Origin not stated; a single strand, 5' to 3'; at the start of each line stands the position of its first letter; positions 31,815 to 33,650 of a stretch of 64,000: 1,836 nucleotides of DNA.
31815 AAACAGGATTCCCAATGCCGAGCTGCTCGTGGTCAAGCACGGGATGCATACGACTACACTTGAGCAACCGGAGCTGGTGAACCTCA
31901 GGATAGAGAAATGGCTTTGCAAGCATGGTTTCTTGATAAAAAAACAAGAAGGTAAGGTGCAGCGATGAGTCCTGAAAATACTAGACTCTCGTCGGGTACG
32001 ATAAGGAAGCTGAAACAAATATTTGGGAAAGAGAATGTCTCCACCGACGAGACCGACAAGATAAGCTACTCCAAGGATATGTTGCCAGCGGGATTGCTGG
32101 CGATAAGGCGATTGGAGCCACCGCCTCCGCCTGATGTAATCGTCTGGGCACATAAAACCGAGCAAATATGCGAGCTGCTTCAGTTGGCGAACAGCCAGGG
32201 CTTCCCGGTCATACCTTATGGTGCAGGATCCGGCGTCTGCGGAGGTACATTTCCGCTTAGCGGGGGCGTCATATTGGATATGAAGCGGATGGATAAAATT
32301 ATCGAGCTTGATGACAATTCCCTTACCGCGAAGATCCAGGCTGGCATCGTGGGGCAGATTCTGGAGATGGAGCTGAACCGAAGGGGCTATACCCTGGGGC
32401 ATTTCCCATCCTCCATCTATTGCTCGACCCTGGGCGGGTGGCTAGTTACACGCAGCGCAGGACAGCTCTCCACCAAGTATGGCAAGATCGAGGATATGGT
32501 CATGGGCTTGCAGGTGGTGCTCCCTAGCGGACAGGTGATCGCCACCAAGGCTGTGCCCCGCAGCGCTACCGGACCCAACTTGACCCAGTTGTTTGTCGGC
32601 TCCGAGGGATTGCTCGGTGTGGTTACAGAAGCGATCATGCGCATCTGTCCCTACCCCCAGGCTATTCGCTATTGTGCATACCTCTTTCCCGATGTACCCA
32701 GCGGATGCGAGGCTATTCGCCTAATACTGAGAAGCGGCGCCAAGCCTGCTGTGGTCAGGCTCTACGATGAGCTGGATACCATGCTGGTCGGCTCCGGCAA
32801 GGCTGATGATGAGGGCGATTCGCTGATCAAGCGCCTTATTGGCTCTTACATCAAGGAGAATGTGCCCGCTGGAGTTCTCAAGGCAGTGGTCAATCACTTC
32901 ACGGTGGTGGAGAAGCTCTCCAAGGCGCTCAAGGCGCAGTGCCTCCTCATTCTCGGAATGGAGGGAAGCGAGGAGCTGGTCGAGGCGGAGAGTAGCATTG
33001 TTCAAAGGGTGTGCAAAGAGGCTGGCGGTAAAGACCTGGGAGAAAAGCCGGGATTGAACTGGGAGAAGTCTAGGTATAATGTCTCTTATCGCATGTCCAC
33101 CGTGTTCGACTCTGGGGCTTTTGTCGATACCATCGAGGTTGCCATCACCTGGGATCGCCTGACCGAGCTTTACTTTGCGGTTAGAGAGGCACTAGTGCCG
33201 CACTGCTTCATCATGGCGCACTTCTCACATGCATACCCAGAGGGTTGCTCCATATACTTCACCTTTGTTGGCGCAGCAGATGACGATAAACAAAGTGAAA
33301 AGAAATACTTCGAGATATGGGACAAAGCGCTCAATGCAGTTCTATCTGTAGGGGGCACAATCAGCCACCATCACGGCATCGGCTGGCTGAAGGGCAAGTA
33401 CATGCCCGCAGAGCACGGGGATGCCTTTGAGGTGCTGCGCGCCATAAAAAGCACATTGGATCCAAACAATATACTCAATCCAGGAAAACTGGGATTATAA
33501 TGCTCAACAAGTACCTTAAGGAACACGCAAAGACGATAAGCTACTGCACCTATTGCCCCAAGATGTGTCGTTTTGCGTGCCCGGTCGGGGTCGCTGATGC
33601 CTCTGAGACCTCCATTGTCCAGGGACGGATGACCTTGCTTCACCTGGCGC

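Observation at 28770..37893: Eight-gene operon mixing glycosyltransferases with an unusual redox set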

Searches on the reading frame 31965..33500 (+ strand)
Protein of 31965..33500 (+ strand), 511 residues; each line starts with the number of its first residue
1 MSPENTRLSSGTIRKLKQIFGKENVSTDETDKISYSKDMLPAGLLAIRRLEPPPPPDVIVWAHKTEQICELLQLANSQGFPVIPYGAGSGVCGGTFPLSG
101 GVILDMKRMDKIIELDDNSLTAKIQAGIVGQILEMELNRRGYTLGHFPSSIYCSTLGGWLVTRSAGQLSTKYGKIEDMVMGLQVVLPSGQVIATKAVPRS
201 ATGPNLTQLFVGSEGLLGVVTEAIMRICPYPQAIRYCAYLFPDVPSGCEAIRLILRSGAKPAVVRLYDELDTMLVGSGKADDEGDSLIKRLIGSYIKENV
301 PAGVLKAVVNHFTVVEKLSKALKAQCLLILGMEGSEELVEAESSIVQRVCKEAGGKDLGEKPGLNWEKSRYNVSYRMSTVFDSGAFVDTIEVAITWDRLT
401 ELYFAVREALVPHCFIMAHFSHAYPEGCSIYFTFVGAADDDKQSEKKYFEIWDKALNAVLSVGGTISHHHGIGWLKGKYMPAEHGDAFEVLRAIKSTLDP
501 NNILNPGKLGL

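Call 4: search_protein_families(library=pfam, proteins=[window:31965-33500:+], max_evalue=0.01)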
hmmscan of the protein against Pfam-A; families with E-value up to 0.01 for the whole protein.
window:31965-33500:+ (511 aa): 2 families
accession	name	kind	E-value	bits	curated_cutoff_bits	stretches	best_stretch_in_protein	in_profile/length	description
PF02913.24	FAD-oxidase_C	-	6.1e-43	147.7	21.2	1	231-509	2-248/248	FAD linked oxidases, C-terminal domain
PF01565.28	FAD_binding_4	-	6.8e-39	133.2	26.4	1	56-194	1-138/139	FAD binding domain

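Call 5: search_protein_families(library=ncbifam, proteins=[window:31965-33500:+], max_evalue=0.01)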
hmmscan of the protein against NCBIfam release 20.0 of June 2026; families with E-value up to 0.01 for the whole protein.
window:31965-33500:+ (511 aa): 11 families
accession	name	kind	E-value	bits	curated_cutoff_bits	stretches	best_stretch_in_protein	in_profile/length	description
TIGR00387.1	glcD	equivalog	2.9e-65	220.7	567.9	2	60-270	2-213/413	glycolate oxidase subunit GlcD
NF008408.0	PRK11230.1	equivalog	2.8e-38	131.6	897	2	56-271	56-271/499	glycolate oxidase subunit GlcD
NF049975.1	2HglutDHaseYdiJ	equivalog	1.4e-29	102.5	1350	2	56-199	52-197/1018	D-2-hydroxyglutarate dehydrogenase YdiJ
NF008439.0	PRK11282.1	equivalog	1.2e-15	57.2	284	1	64-235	7-178/358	glycolate oxidase subunit GlcE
TIGR01678.1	FAD_lactone_ox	subfamily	4.4e-09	35.8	396.8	1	63-229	22-180/438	sugar 1,4-lactone oxidase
TIGR01676.1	GLDHase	equivalog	1.1e-08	34.3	458.25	1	64-226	70-224/541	L-galactonolactone dehydrogenase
TIGR01679.1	bact_FAD_ox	subfamily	3.5e-08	32.8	292.25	1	62-228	18-173/419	FAD-linked oxidoreductase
NF053785.1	DcplphribOxDprE1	equivalog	2.4e-07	30.3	500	1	82-229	40-182/449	decaprenylphosphoryl-beta-D-ribose oxidase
NF041227.1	BagG_FevA2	exception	8.2e-06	24.7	850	1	56-230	46-210/455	bagremycin/ferroverdin biosynthesis FAD-dependent oxygenase BagG/FevA2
TIGR01677.1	pln_FAD_oxido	subfamily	8.3e-06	24.6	383.1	1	101-229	83-213/560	FAD-dependent oxidoreductase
NF010480.0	PRK13905.1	equivalog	0.005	15.7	259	1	57-193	35-163/303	UDP-N-acetylmuramate dehydrogenase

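Call 11: search_solved_structures(query=window:31965-33500:+, max_evalue=0.00001)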
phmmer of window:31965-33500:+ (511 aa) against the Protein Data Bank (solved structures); distinct sequences matched with E-value up to 0.00001: 40.
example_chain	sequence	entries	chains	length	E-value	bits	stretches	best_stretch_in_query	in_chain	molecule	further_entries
2uuu_A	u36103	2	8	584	2.4e-79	270.6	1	13-509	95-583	ALKYLDIHYDROXYACETONEPHOSPHATE SYNTHASE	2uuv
4bby_A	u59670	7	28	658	9.7e-57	196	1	55-505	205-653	ALKYLDIHYDROXYACETONEPHOSPHATE SYNTHASE, PEROXISOMAL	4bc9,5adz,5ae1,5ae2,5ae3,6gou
4bca_A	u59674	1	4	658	3.1e-56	194.4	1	56-505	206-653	ALKYLDIHYDROXYACETONEPHOSPHATE SYNTHASE, PEROXISOMAL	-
4bc7_A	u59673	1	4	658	4.7e-56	193.8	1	55-505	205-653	ALKYLDIHYDROXYACETONEPHOSPHATE SYNTHASE, PEROXISOMAL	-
8jdb_A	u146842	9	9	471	2.2e-47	165.1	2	49-269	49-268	Probable D-lactate dehydrogenase, mitochondrial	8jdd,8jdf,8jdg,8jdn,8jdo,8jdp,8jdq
8jdc_A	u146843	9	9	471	3e-47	164.7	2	49-269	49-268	Probable D-lactate dehydrogenase, mitochondrial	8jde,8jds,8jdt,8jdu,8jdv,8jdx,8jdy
7qh2_C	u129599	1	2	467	1.8e-40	142.4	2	56-273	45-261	Lactate dehydrogenase (NAD(+),ferredoxin) subunit LctD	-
9qgz_A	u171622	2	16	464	1.7e-38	135.8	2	12-273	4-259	Glycolate oxidase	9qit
3pm9_A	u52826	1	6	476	5.7e-38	134.1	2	60-250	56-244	Putative oxidoreductase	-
6lpn_A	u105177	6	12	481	6.9e-24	87.7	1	60-239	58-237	D-2-hydroxyglutarate dehydrogenase, mitochondrial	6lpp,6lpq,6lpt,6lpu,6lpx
8s7r_A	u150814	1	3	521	6e-14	54.9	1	55-233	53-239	Oxidoreductase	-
8s7t_A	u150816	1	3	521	6.3e-14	54.8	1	55-233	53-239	Oxidoreductase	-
8s7q_A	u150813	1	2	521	8.1e-14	54.4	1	55-233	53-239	Oxidoreductase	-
8s7s_A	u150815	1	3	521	8.5e-14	54.4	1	55-233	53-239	Oxidoreductase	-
8s7w_A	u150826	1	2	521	9.4e-14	54.2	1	55-233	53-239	Oxidoreductase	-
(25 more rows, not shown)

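Call 14: find_homologous_proteins(query=window:31965-33500:+, max_evalue=1e-20)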
Query window:31965-33500:+ (511 aa): 5553 proteins with E <= 1e-20 among 8000 candidates; the best 120 are listed.
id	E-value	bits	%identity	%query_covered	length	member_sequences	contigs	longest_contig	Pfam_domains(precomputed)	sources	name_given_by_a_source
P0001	0.0e+0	1165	100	100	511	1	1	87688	PF01565.29,PF02913.25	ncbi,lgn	-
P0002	1.9e-176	606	54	97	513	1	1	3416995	PF01565.29,PF02913.25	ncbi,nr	ncbi:MAG: FAD-binding oxidoreductase [Deltaproteobacteria bacterium]|nr:MAG: FAD-binding oxidoreduct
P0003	7.8e-176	604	54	99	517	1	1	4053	PF01565.29,PF02913.25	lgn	-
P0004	9.8e-174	597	52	97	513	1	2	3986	PF01565.29,PF02913.25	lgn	-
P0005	1.2e-173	597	55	97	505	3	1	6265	PF01565.29,PF02913.25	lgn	-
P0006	1.8e-173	596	52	99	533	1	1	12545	PF01565.29,PF02913.25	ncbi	ncbi:MAG: FAD-binding oxidoreductase [bacterium]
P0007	1.0e-172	594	54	97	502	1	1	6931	PF01565.29,PF02913.25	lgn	-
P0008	1.4e-171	590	51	99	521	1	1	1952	PF01565.29,PF02913.25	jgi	-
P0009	6.0e-171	588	50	98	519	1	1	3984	PF01565.29,PF02913.25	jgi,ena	-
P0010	4.0e-170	585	52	98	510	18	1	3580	PF01565.29,PF02913.25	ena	-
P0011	8.6e-170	584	52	99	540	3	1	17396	PF01565.29,PF02913.25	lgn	-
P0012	1.4e-169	583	51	99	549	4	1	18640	PF01565.29,PF02913.25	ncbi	-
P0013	2.5e-168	579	50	99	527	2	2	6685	PF01565.29,PF02913.25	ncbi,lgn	-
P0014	3.3e-168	579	45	97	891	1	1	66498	PF01565.29,PF02913.25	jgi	jgi:alkyldihydroxyacetonephosphate synthase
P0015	3.8e-168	578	51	99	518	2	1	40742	PF01565.29,PF02913.25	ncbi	ncbi:MAG: FAD-binding oxidoreductase [bacterium]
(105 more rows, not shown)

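Call 21: search_solved_structures(query=window:31965-33500:+, max_evalue=1e-50, show_alignments=2)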
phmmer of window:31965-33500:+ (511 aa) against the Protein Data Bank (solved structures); distinct sequences matched with E-value up to 1e-50: 4.
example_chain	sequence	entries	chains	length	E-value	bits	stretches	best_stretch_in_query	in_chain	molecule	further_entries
2uuu_A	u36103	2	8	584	2.4e-79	270.6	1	13-509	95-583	ALKYLDIHYDROXYACETONEPHOSPHATE SYNTHASE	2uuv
4bby_A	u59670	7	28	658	9.7e-57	196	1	55-505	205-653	ALKYLDIHYDROXYACETONEPHOSPHATE SYNTHASE, PEROXISOMAL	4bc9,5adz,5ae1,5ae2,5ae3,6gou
4bca_A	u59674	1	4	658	3.1e-56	194.4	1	56-505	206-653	ALKYLDIHYDROXYACETONEPHOSPHATE SYNTHASE, PEROXISOMAL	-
4bc7_A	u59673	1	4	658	4.7e-56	193.8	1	55-505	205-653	ALKYLDIHYDROXYACETONEPHOSPHATE SYNTHASE, PEROXISOMAL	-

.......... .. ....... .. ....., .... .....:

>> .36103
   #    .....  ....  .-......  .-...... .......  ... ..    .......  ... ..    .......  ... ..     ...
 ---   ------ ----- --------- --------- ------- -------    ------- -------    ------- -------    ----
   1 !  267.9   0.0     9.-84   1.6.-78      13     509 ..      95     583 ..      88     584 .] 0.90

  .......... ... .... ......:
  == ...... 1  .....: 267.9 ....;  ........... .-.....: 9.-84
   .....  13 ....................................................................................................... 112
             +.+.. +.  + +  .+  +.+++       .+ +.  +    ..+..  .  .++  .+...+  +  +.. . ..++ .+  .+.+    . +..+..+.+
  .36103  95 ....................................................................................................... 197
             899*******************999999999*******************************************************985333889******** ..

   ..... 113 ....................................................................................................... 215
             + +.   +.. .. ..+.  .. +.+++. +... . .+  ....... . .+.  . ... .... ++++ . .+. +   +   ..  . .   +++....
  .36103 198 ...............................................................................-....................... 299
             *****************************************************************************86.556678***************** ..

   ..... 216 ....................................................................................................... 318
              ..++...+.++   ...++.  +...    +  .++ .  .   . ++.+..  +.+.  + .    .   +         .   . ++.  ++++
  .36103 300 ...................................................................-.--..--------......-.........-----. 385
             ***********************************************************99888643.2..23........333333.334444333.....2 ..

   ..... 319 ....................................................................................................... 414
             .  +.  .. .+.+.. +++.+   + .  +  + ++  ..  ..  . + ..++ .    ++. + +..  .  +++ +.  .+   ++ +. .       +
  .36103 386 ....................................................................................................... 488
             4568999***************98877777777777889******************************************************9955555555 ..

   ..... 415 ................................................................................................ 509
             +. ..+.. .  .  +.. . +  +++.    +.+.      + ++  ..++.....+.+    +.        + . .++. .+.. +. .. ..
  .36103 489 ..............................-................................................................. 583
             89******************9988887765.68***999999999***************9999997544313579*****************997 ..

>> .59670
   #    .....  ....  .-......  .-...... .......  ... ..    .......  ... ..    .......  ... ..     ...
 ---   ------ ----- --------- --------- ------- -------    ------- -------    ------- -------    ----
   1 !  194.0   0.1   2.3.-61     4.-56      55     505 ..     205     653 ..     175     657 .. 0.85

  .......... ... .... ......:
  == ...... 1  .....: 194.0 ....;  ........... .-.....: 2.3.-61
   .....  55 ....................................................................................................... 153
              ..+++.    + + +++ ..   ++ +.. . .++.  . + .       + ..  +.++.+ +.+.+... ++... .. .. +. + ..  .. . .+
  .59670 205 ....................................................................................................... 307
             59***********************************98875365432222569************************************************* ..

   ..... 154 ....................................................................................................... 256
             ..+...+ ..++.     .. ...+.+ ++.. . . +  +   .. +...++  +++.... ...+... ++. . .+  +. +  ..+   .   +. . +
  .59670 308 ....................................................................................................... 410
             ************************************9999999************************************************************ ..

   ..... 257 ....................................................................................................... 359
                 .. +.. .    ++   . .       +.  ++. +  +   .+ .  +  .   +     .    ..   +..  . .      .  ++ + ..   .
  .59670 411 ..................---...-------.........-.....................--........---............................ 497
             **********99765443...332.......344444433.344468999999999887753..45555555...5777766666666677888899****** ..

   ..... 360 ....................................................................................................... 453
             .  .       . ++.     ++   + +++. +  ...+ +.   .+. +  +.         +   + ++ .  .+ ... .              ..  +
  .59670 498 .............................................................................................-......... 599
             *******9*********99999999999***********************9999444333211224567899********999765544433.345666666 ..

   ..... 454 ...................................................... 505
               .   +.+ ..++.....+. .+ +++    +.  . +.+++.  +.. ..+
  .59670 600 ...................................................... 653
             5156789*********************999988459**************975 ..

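Call 23: find_related_loci(query=A1, collection=genome_contigs, flank=10000)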
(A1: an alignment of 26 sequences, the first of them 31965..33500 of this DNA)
Query A1 (511 aa) in genome_contigs; peptide patterns used: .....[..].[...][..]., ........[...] (x = any residue, [..] = any of these).
599 stretches matched a pattern (row limit reached: there are more); 581 encode a relative of the query (tblastn E <= 1e-3); the best 80 are kept; 80 distinct loci.
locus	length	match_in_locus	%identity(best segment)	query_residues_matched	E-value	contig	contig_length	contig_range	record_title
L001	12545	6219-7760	52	5-511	0e+0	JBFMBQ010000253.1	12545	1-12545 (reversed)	MAG: bacterium isolate MAG168 MAG168_253, whole genome shotgun sequence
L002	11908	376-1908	51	5-511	6e-179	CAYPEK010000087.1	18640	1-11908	MAG TPA_asm: uncultured bacterium isolate binchicken_co246_416 genome assembly, contig: NODE_3777_length_18640_cov_7.601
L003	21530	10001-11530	51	6-511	3e-177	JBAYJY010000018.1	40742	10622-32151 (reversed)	MAG: bacterium isolate SO_2016_GW1_67 scaffold01816_OW334_2016, whole genome shotgun sequence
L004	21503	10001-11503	54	14-511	1e-174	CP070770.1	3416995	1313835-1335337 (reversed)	MAG: Deltaproteobacteria bacterium isolate bin23 chromosome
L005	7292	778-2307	51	6-511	1e-174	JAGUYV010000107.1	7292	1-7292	MAG: bacterium isolate DeMMO6_30 c_000000052912, whole genome shotgun sequence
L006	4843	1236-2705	52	16-511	1e-173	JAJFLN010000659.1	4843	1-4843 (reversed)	MAG: Candidatus Cloacimonadota bacterium isolate OFTM100 OFTM100_658, whole genome shotgun sequence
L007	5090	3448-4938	49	15-511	7e-171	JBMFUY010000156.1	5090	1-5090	MAG: bacterium isolate KM4348-15 NODE_156_length_5090_cov_17.621185, whole genome shotgun sequence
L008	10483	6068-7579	50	16-511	7e-167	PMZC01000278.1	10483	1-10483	MAG: Deltaproteobacteria bacterium isolate fen_1099 73.20110800_E3D.111_contig_55656, whole genome shotgun sequence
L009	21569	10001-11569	48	1-511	6e-166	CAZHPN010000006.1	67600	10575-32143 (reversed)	MAG TPA_asm: uncultured bacterium isolate binchicken_co3_336 genome assembly, contig: NODE_1113_length_67600_cov_7.12140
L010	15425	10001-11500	50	7-511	1e-163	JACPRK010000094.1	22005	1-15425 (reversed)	MAG: Candidatus Wallbacteria bacterium isolate NC_groundwater_677_Ag_B-0.1um_67_38 B_1_S1_Biohub_coassembly_k141_2652307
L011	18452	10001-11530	47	6-511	1e-163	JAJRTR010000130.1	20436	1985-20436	MAG: bacterium isolate Dive96_bin1.91 k141_3346911, whole genome shotgun sequence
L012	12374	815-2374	48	16-511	3e-162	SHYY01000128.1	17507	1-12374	MAG: Myxococcales bacterium isolate Baikal-deep-G131 BACOMB-C15542, whole genome shotgun sequence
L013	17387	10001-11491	48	16-511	2e-162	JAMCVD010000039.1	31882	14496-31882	MAG: Deltaproteobacteria bacterium isolate FK_Sedi_A_Bin.102 NODE_2813_length_31882_cov_3.96401, whole genome shotgun se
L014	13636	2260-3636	49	14-511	3e-162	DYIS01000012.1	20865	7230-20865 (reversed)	MAG TPA_asm: Ktedonobacter racemifer isolate FI88_62_8 Afr_mines_FI88_948_length_20865_cov_3_027247, whole genome shotgu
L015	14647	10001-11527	48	8-511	5e-162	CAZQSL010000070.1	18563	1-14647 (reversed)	MAG TPA_asm: uncultured bacterium isolate binchicken_co117_2 genome assembly, contig: NODE_5582_length_18563_cov_7.72655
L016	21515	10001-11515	50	13-509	5e-162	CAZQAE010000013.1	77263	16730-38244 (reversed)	MAG TPA_asm: uncultured bacterium isolate SRP191223_co1_360 genome assembly, contig: NODE_150_length_77263_cov_8.124132,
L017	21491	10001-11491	47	16-511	1e-161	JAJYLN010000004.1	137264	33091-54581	MAG: bacterium isolate DBS2-1.bin78 NODE_185_length_137264_cov_6.905263, whole genome shotgun sequence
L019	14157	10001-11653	49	13-511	5e-160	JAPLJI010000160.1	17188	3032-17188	MAG: Proteobacteria bacterium isolate LacPavin_0920_SED4_MAG_55_23 LacPavin_0920_SED4_scaffold_425356, whole genome shot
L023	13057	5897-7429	47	9-511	6e-158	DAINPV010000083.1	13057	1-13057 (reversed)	MAG TPA_asm: bacterium isolate CTOTU18531 NODE_4888_length_13057_cov_6.607060, whole genome shotgun sequence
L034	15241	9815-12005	50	24-511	1e-154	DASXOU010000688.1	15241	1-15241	MAG TPA_asm: Polyangia bacterium isolate SMAG_U5390 k141_2804113, whole genome shotgun sequence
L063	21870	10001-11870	48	23-511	3e-147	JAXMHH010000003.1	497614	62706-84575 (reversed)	MAG: bacterium isolate STL-UBA1 C1.96.fa-3, whole genome shotgun sequence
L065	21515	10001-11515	46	15-511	2e-147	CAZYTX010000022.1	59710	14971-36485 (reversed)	MAG TPA_asm: uncultured bacterium isolate SRP141376_co1_373 genome assembly, contig: NODE_1324_length_59710_cov_10.05756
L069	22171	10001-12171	48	24-511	9e-147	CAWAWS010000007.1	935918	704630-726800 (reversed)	MAG: uncultured delta proteobacterium isolate MFD04540.bin.2.104 genome assembly, contig: contig_16312, whole genome sho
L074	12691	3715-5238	45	13-511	6e-146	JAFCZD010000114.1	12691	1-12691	MAG: Deltaproteobacteria bacterium isolate AB_03_Bin_128 AB_03_Bin_128_scaffold_4530, whole genome shotgun sequence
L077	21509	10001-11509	45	7-511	2e-154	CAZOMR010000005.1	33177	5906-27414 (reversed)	MAG TPA_asm: uncultured bacterium isolate binchicken_co19_524 genome assembly, contig: NODE_1783_length_33177_cov_7.2824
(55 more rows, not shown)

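Call 30: find_encoding_contigs(protein=P0001, flank=10000, max_places=4)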
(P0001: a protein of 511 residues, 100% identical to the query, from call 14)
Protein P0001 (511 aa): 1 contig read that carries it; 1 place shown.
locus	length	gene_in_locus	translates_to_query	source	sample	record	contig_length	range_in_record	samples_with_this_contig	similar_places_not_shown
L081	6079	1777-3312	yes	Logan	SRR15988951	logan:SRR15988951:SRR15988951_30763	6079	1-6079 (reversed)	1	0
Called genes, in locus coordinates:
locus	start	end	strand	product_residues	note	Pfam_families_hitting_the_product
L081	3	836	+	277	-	?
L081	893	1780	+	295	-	PF00561:Abhydrolase_1, PF12146:Hydrolase_4, PF12697:Abhydrolase_6, PF08386:Abhydrolase_4 (weak)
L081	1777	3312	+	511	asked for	PF01565:FAD_binding_4, PF02913:FAD-oxidase_C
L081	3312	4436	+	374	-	PF02754:CCG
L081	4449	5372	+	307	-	PF13424:TPR_12 (faint), PF03190:Thioredox_DsbH, PF13899:Thioredoxin_7, PF00085:Thioredoxin, PF13098:Thioredoxin_2, PF07719:TPR_2 (faint), PF13174:TPR_6 (faint)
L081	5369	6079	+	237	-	?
